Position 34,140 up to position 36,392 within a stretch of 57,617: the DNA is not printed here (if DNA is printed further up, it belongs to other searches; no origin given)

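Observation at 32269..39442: GC-rich ~7 kb island at the tRNA-Asp 3' flank: DEAH helicase plus orphan genes and dense RNA structure, with no integrase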

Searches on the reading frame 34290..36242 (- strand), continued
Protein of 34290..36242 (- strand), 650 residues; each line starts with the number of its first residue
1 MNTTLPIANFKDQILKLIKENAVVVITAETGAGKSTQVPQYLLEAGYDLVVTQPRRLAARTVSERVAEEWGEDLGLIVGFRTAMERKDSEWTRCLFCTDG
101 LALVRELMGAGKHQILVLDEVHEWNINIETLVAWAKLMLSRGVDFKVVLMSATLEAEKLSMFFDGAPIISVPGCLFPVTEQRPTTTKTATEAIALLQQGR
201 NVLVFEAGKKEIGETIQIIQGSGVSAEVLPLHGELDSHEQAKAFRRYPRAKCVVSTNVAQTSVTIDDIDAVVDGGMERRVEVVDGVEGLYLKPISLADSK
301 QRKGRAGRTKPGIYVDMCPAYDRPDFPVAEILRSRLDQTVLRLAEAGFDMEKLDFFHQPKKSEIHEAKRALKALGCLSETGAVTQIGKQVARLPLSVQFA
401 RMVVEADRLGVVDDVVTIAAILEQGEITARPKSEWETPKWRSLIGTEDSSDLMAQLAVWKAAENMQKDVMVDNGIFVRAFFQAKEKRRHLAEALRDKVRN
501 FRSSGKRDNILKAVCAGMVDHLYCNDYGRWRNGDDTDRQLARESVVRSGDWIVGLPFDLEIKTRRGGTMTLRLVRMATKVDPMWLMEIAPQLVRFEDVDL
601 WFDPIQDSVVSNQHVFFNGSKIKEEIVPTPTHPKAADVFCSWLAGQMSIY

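Call 54: find_related_loci(query=A2, collection=metagenome_contigs, flank=6000)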
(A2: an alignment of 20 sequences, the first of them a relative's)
Query A2 (650 aa) in metagenome_contigs; peptide patterns used: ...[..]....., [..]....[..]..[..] (x = any residue, [..] = any of these).
600 stretches matched a pattern (row limit reached: there are more); 583 encode a relative of the query (tblastn E <= 1e-3); the best 80 are kept; 80 distinct loci.
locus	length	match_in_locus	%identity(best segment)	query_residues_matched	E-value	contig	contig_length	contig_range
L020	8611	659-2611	70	2-647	0e+0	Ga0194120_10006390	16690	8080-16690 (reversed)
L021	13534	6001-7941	65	1-638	0e+0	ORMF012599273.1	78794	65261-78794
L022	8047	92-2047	58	4-647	0e+0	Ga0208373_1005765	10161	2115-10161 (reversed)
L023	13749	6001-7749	58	4-590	0e+0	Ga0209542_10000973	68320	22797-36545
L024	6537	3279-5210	56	1-646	0e+0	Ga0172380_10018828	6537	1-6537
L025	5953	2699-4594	56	1-630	0e+0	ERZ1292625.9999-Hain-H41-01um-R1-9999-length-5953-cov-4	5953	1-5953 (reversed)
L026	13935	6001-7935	53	1-648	0e+0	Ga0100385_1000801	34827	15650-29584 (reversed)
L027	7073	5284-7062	53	1-597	0e+0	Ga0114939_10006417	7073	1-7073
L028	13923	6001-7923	55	1-639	0e+0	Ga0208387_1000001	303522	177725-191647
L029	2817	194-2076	56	5-649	3e-175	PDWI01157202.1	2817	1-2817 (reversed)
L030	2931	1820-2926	67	2-371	1e-163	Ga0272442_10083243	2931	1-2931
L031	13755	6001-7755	43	5-594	4e-142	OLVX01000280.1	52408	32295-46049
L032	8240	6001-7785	40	6-585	1e-119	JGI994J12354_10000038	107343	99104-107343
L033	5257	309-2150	34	2-591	2e-81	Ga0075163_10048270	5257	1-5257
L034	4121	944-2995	31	5-619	9e-81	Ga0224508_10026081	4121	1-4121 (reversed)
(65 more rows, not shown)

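Call 68: find_encoding_contigs(protein=P0004, flank=6000, max_places=2)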
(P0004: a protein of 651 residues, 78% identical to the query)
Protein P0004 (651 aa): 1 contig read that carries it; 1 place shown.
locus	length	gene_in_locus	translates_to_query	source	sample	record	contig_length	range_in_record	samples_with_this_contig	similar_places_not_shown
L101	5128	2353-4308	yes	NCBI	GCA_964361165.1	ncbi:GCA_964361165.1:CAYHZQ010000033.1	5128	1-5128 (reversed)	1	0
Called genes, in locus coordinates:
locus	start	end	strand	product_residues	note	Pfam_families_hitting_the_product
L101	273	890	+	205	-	PF01209:Ubie_methyltran, PF13489:Methyltransf_23, PF13847:Methyltransf_31, PF08241:Methyltransf_11, PF08242:Methyltransf_12, PF13649:Methyltransf_25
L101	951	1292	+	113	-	-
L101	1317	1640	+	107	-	-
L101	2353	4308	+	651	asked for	PF00270:DEAD, PF13401:AAA_22 (faint), PF00271:Helicase_C, PF21010:HA2_C (faint)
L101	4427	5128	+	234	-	?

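Call 80: search_protein_families(library=pfam, proteins=[L011:7149-7670:+, L006:9060-9587:+, L011:5164-5658:+, L021:5154-5765:+, L021:4640-5056:+, L001:8741-9658:+, L001:13799-14743:+, L005:5477-6493:+], max_evalue=0.01)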
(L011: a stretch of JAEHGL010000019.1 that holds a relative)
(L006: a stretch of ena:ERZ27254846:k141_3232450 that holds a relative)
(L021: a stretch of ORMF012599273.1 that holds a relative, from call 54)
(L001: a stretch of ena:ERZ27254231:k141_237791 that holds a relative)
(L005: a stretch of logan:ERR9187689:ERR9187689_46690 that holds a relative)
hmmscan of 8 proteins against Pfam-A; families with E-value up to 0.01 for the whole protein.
L011:7149-7670:+ (173 aa): 0 families

L006:9060-9587:+ (175 aa): 0 families

L011:5164-5658:+ (164 aa): 0 families

L021:5154-5765:+ (203 aa): 0 families

L021:4640-5056:+ (138 aa): 3 families
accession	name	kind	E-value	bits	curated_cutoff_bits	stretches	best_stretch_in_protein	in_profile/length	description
PF00583.31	Acetyltransf_1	-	2.8e-08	34.5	20.7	1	41-105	35-98/116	Acetyltransferase (GNAT) family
PF13508.13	Acetyltransf_7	-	1.1e-06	29.3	27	1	42-104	6-66/84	Acetyltransferase (GNAT) domain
PF13673.13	Acetyltransf_10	-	0.0004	20.8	23.6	1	42-104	34-91/128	Acetyltransferase (GNAT) domain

L001:8741-9658:+ (305 aa): 0 families

L001:13799-14743:+ (314 aa): 0 families

L005:5477-6493:+ (338 aa): 1 family
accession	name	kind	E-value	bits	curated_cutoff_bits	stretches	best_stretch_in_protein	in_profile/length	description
PF00156.33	Pribosyltran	-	0.002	17.9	26.3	1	135-186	79-124/158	Phosphoribosyl transferase domain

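Call 94: search_dna_similar(query=window:34290-36242:-, collection=phages, mode=protein, max_rows=8)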
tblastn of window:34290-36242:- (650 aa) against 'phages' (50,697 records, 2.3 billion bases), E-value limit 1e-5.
Records with a match: 3; places in all: 3; records where one place covers at least 80% of the query: 2.
Best place of each record, by identity: <60% 3.
By first word of the organism name: Acinetobacter 2; Salmonella 1.
By host as written in the record: - 2; Homo sapiens 1.
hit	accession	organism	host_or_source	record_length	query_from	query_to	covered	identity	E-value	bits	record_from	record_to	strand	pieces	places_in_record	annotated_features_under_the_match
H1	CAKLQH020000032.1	Acinetobacter phage MD-2021a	not known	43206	1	604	93%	27.2%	7e-66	241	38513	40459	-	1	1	hrpA: ATP-dependent helicase HrpA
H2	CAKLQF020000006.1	Acinetobacter phage MD-2021a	not known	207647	1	604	93%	27.2%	7e-66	241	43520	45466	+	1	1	hrpA: ATP-dependent helicase HrpA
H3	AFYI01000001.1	Salmonella enterica subsp. enterica serovar Infantis str. ...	Homo sapiens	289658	3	407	62%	33.1%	1e-33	144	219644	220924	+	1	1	ATP-dependent helicase HrpB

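Call 120: predict_structure(alignment_id=A9)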
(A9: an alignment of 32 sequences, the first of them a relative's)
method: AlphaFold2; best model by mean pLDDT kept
length: 1010 residues; sequences in the alignment: 32
mean_pLDDT: 87.0   pTM: 0.64
mean pLDDT of the five models: 87.0, 86.2, 85.5, 85.1, 85.0
residues with pLDDT >= 90: 489; 70-90: 454; 50-70: 48; < 50: 19
segments of 3 or more residues with pLDDT < 50: 988-997, 1005-1010
pLDDT, mean of each block of 10 residues (from residue 1): 78 95 92 89 92 85 88 90 86 86 58 82 85 90 90 89 94 85 95 96 94 95 94 85 91 88 83 91 83 91 89 93 89 89 89 91 92 92 94 94 95 96 88 77 91 96 94 93 93 88 93 92 86 83 88 90 89 92 85 86 91 80 87 92 87 90 92 89 92 92 91 92 92 89 74 88 85 89 86 86 86 81 77 82 82 87 63 84 88 83 80 88 88 89 90 88 92 89 63 48 45
secondary structure, 60 per line:
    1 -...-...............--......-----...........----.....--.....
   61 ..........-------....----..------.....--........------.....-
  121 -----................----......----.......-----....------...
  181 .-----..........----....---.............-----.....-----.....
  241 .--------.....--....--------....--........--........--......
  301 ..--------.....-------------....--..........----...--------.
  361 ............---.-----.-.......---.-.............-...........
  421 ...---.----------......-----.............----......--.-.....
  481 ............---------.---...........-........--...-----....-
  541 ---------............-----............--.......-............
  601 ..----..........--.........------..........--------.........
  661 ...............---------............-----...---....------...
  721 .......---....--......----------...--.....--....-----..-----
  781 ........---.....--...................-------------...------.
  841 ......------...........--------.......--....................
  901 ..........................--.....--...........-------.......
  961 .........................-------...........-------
elements in order (helices of 4 or more, strands of 3 or more residues): H6-20 E23-28 H34-44 E49-53 H56-70 E78-81 E94-98 H101-108 E115-119 H126-141 E146-151 H156-162 E168-171 E178-181 H187-196 E201-204 H208-220 E226-230 H236-241 E250-254 H257-260 E269-272 E275-282 E285-292 H295-302 E311-315 H329-332 H335-344 H360-372 H384-390 H396-408 H411-423 H438-443 H450-461 H466-471 H476-492 H506-516 E521-525 E528-530 E536-539 E550-561 E567-578 H581-587 E592-602 E607-616 E619-627 H634-643 H652-675 H685-696 H708-711 H718-727 E731-734 E737-742 E753-755 H758-762 H765-768 E781-788 E792-796 H799-817 E840-846 E853-863 E872-878 H881-926 H929-933 H936-946 H954-985 H993-1003

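Call 122: fold_search(model_id=the predicted structure, library=pdb)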
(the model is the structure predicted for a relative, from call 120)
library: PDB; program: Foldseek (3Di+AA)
matches with E <= 10: 1519; with E <= 0.001: 721
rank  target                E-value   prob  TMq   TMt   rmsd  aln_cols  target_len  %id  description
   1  9gft_B                3.4e-54  1.00  0.36  0.29  31.1      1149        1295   20  Structure of the HrpA-bound E. coli disome, Class I (released 2025-02-12)
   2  6zww_G                9.2e-48  1.00  0.36  0.49  14.4       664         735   26  Crystal structure of E. coli RNA helicase HrpA in complex with RNA (released 2021-06-30)
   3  5ltk                  1.3e-47  1.00  0.48  0.67   5.7       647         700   29  Crystal structure of the Prp43-ADP-BeF3 complex (in hexagonal space group) (released 2017-01-25)
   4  6zww_C                1.6e-47  1.00  0.36  0.47  14.7       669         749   26  Crystal structure of E. coli RNA helicase HrpA in complex with RNA (released 2021-06-30)
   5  6zww_E                5.0e-47  1.00  0.36  0.49  14.4       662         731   26  Crystal structure of E. coli RNA helicase HrpA in complex with RNA (released 2021-06-30)
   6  8po6                  1.4e-46  1.00  0.48  0.62   7.0       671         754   26  Structure of Escherichia coli HrpA apo form (released 2024-05-08)
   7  6qid                  2.0e-46  1.00  0.46  0.64   6.7       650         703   28  Crystal structure of DEAH-box ATPase Prp43-S387A (released 2019-03-06)
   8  5lta_A                6.6e-46  1.00  0.38  0.53  11.6       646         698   28  Crystal structure of the Prp43-ADP-BeF3-U7-RNA complex (released 2017-01-25)
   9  5ltj                  1.2e-45  1.00  0.46  0.64   6.7       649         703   28  Crystal structure of the Prp43-ADP-BeF3 complex (in orthorhombic space group) (released 2017-01-25)
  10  6hys_A                1.2e-45  1.00  0.37  0.58  13.0       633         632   31  Crystal structure of DHX8 helicase domain bound to ADP at 2.6 angstrom (released 2019-08-28)
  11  6hys_B                1.7e-45  1.00  0.37  0.57  13.1       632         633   31  Crystal structure of DHX8 helicase domain bound to ADP at 2.6 angstrom (released 2019-08-28)
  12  7w59_Y                1.8e-45  1.00  0.37  0.54  13.0       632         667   31  The cryo-EM structure of human pre-C*-I complex (released 2022-06-22)
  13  6hys_C                2.2e-45  1.00  0.37  0.57  13.2       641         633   31  Crystal structure of DHX8 helicase domain bound to ADP at 2.6 angstrom (released 2019-08-28)
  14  6i3p_D                2.9e-45  1.00  0.36  0.55  13.0       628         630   30  Crystal structure of DEAH-box ATPase Prp22 with bound ssRNA (released 2019-03-06)
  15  6qie                  3.0e-45  1.00  0.45  0.62   7.0       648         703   28  Crystal structure of DEAH-box ATPase Prp43-S387G (released 2019-03-06)
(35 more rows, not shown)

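Call 130: find_related_loci(query=A2, collection=viral_contigs, flank=6000)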
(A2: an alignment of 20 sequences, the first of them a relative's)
Query A2 (650 aa) in viral_contigs; peptide patterns used: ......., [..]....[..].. (x = any residue, [..] = any of these).
223 stretches matched a pattern; 16 encode a relative of the query (tblastn E <= 1e-3); 16 distinct loci.
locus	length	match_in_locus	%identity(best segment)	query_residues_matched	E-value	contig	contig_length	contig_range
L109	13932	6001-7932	50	5-649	0e+0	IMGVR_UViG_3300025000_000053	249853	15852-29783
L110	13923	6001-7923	56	5-638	0e+0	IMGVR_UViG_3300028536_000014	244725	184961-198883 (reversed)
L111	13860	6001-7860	45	5-620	1e-152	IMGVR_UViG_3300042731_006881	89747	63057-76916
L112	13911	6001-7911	46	2-617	1e-151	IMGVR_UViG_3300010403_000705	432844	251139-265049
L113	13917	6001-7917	50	4-644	0e+0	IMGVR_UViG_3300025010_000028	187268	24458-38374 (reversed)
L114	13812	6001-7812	34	4-585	8e-107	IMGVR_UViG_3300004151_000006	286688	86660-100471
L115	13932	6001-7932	50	5-649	0e+0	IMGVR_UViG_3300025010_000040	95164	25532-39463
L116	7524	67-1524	31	5-459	9e-62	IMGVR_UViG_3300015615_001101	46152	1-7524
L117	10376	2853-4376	28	11-464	2e-37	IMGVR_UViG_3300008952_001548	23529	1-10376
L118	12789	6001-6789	25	116-356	3e-12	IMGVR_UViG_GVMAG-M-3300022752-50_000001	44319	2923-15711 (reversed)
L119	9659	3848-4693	24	25-313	6e-12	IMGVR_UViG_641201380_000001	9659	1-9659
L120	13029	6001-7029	25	5-346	2e-11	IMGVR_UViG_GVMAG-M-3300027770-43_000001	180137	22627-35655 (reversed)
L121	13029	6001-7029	25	5-346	2e-11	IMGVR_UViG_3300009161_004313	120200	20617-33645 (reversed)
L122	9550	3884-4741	24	20-312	3e-9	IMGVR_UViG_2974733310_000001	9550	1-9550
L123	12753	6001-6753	25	114-353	9e-9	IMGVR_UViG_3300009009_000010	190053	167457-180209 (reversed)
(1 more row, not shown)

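Call 135: search_protein_families(library=pfam, proteins=[L110:9-560:+, L110:1053-2399:-, L110:2403-3338:-, L110:3364-5868:+, L110:5986-8274:+, L110:10197-10811:-, L110:11189-12679:+, L110:12701-13249:+], max_evalue=0.001)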
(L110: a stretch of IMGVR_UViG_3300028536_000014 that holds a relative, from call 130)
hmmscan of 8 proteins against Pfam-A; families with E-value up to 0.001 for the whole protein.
L110:9-560:+ (183 aa): 0 families

L110:1053-2399:- (448 aa): 0 families

L110:2403-3338:- (311 aa): 0 families

L110:3364-5868:+ (834 aa): 2 families
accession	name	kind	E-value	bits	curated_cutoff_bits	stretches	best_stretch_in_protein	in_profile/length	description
PF02463.25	SMC_N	-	0.00062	19.7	40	0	5-48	4-44/220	RecF/RecN/SMC N terminal domain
PF24453.1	DUF7569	-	0.00097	19.6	27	0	403-429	26-52/70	Family of unknown function (DUF7569)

L110:5986-8274:+ (762 aa): 6 families
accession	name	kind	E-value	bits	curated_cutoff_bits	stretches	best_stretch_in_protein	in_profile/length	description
PF00271.37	Helicase_C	-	2.8e-15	57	23.5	1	194-314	6-109/110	Helicase conserved C-terminal domain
PF00270.35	DEAD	-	5.9e-10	39.6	26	1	27-165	17-164/167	DEAD/DEAH box helicase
PF13401.12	AAA_22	-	7.4e-05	23.5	27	1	25-156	6-121/130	AAA domain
PF21010.2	HA2_C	-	0.00016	22.5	21.3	1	403-445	2-46/77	Helicase associated domain (HA2), ratchet-like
PF04408.29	HA2_N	-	0.00025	21.5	21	1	376-401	4-29/29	Helicase associated domain (HA2), winged-helix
PF25199.1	nSTAND_NTPase5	-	0.00088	19.6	34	0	14-49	27-66/145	Novel STAND NTPase 5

L110:10197-10811:- (204 aa): 1 family
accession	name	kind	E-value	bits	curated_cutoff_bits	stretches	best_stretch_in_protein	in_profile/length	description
PF23824.1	DUF7194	-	1.4e-34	119.7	27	1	6-202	4-200/204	Family of unknown function (DUF7194)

L110:11189-12679:+ (496 aa): 1 family
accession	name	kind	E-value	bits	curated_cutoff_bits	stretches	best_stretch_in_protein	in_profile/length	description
PF00075.30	RNase_H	-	2.4e-24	86.6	25.8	1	89-194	38-137/141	RNase H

L110:12701-13249:+ (182 aa): 0 families
